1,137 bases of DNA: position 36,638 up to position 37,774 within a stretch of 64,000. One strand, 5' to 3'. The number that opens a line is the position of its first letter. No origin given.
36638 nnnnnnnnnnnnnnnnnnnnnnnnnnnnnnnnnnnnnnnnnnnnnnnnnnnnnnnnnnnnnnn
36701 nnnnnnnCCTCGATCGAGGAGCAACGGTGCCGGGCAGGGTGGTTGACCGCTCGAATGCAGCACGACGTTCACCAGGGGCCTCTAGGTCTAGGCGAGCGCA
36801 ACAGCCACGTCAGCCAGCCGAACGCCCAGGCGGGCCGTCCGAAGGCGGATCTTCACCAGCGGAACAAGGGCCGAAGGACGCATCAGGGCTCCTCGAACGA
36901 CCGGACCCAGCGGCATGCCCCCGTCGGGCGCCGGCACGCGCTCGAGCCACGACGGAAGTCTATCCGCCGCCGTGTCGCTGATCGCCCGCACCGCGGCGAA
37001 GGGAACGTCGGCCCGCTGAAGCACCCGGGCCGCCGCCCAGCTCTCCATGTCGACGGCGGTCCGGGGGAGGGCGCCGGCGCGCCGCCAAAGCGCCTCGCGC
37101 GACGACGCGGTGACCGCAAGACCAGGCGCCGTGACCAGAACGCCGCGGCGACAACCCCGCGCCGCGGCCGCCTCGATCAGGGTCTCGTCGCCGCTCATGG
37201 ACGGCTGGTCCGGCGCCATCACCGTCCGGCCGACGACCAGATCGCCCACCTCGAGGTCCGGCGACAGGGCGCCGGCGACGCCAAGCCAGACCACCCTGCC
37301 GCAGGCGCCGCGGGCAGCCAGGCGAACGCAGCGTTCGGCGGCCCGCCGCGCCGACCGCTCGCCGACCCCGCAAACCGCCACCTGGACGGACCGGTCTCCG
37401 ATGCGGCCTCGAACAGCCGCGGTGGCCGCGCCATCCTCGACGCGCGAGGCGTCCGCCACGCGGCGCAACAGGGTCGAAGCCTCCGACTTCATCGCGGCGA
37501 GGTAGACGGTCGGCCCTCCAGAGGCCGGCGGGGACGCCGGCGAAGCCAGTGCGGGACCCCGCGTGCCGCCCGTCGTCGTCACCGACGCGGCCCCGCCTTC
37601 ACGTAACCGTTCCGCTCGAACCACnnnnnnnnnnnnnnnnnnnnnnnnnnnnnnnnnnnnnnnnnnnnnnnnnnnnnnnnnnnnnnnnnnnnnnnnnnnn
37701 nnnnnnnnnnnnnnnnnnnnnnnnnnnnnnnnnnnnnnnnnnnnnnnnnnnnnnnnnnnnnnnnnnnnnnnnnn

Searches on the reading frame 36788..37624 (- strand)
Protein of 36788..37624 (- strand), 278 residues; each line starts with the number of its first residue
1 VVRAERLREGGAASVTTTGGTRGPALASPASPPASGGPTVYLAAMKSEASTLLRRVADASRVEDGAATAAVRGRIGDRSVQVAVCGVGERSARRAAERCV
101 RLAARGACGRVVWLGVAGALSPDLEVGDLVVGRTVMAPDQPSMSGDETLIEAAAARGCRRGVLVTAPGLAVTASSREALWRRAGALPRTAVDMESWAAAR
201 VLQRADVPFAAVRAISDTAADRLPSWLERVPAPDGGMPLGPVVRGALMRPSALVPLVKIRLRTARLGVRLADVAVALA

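Call 12: search_protein_families(library=pfam, proteins=[window:36788-37624:-], max_evalue=0.001)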
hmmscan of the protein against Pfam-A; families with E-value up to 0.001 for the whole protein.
window:36788-37624:- (278 aa): 1 family
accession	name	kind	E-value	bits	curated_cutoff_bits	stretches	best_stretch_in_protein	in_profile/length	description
PF01048.26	PNP_UDP_1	-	5.1e-19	69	25.1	1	40-221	3-202/233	Phosphorylase superfamily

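Call 69: find_homologous_proteins(query=window:36788-37624:-, max_evalue=1e-60)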
Query window:36788-37624:- (278 aa): 32 proteins with E <= 1e-60 among 8000 candidates.
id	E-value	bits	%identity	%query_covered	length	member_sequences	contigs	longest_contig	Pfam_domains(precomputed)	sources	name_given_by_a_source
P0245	7.1e-155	532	100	95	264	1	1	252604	PF01048.27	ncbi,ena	-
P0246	1.9e-125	436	83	95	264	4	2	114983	PF01048.27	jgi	-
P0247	1.3e-124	433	83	95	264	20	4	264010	PF01048.27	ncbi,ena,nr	ncbi:MAG: hypothetical protein OXH32_00735 [Acidobacteria bacterium]|nr:hypothetical protein [Acidob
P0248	5.3e-121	421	80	95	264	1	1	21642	PF01048.27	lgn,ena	-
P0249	1.1e-118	414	81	94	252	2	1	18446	PF01048.27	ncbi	-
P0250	2.4e-118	412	80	95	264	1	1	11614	PF01048.27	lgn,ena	-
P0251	1.6e-117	410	83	88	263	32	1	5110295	PF01048.27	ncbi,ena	-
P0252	3.0e-115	402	79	94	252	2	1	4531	PF01048.27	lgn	-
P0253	3.1e-113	396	85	84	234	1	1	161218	PF01048.27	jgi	-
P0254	2.0e-112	393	79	92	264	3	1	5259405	PF01048.27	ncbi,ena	-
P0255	3.0e-112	392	82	89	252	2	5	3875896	PF01048.27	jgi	-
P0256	3.8e-112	392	84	84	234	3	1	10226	PF01048.27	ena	-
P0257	2.6e-111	389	81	88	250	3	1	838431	PF01048.27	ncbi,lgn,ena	-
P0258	6.9e-111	388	80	88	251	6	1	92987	PF01048.27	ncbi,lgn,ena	-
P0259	7.6e-111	388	81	86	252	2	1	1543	PF01048.27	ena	-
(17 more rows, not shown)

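Call 70: find_encoding_contigs(protein=P0251, flank=2500, max_places=2)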
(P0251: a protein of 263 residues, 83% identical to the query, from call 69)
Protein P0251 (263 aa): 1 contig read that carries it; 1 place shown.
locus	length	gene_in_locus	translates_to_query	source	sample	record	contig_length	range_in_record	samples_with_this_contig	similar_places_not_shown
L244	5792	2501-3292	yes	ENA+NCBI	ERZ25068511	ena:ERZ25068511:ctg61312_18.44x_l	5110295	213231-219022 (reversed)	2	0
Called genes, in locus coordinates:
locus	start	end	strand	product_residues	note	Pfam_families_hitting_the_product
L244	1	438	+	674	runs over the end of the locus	PF13249:SQHop_cyclase_N, PF13243:SQHop_cyclase_C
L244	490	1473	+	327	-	PF04055:Radical_SAM, PF11946:DUF3463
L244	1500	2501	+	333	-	PF01073:3Beta_HSD, PF01370:Epimerase, PF02719:Polysacc_synt_2 (faint), PF04321:RmlD_sub_bind (weak), PF05368:NmrA, PF13460:NAD_binding_10, PF16363:GDP_Man_Dehyd, PF07993:NAD_binding_4, +1 more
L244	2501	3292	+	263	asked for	PF01048:PNP_UDP_1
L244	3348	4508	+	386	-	PF13173:AAA_14, PF13635:DUF4143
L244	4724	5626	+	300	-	PF00296:Bac_luciferase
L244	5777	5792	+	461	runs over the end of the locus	PF00282:Pyridoxal_deC, PF00155:Aminotran_1_2 (weak)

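Call 71: find_encoding_contigs(protein=P0247, flank=2500, max_places=3)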
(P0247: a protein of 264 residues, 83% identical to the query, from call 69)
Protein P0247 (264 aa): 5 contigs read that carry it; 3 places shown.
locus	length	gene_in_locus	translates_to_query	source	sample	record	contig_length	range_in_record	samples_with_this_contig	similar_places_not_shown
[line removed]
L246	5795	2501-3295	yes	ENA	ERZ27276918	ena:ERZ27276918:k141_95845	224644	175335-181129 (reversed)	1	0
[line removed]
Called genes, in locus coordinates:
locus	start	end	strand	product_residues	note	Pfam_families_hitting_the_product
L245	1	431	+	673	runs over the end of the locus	PF13249:SQHop_cyclase_N, PF13243:SQHop_cyclase_C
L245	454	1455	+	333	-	PF04055:Radical_SAM, PF11946:DUF3463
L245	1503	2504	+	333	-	PF01073:3Beta_HSD, PF01370:Epimerase, PF02719:Polysacc_synt_2 (weak), PF04321:RmlD_sub_bind (weak), PF05368:NmrA, PF13460:NAD_binding_10, PF16363:GDP_Man_Dehyd, PF07993:NAD_binding_4, +2 more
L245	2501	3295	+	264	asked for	PF01048:PNP_UDP_1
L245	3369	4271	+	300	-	PF00296:Bac_luciferase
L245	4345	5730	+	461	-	PF00282:Pyridoxal_deC, PF00155:Aminotran_1_2 (weak)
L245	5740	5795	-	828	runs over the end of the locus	PF00092:VWA, PF13519:VWA_2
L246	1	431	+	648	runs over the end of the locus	PF13249:SQHop_cyclase_N, PF13243:SQHop_cyclase_C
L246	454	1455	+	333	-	PF04055:Radical_SAM, PF11946:DUF3463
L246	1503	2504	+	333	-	PF01073:3Beta_HSD, PF01370:Epimerase, PF02719:Polysacc_synt_2 (weak), PF04321:RmlD_sub_bind (weak), PF05368:NmrA, PF13460:NAD_binding_10, PF16363:GDP_Man_Dehyd, PF07993:NAD_binding_4, +2 more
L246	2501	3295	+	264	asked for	PF01048:PNP_UDP_1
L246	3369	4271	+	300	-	PF00296:Bac_luciferase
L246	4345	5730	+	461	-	PF00282:Pyridoxal_deC, PF00155:Aminotran_1_2 (weak)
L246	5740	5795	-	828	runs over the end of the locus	PF00092:VWA, PF13519:VWA_2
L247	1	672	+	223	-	?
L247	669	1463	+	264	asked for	PF01048:PNP_UDP_1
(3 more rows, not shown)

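Call 72: find_encoding_contigs(protein=P0245, flank=500, max_places=1)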
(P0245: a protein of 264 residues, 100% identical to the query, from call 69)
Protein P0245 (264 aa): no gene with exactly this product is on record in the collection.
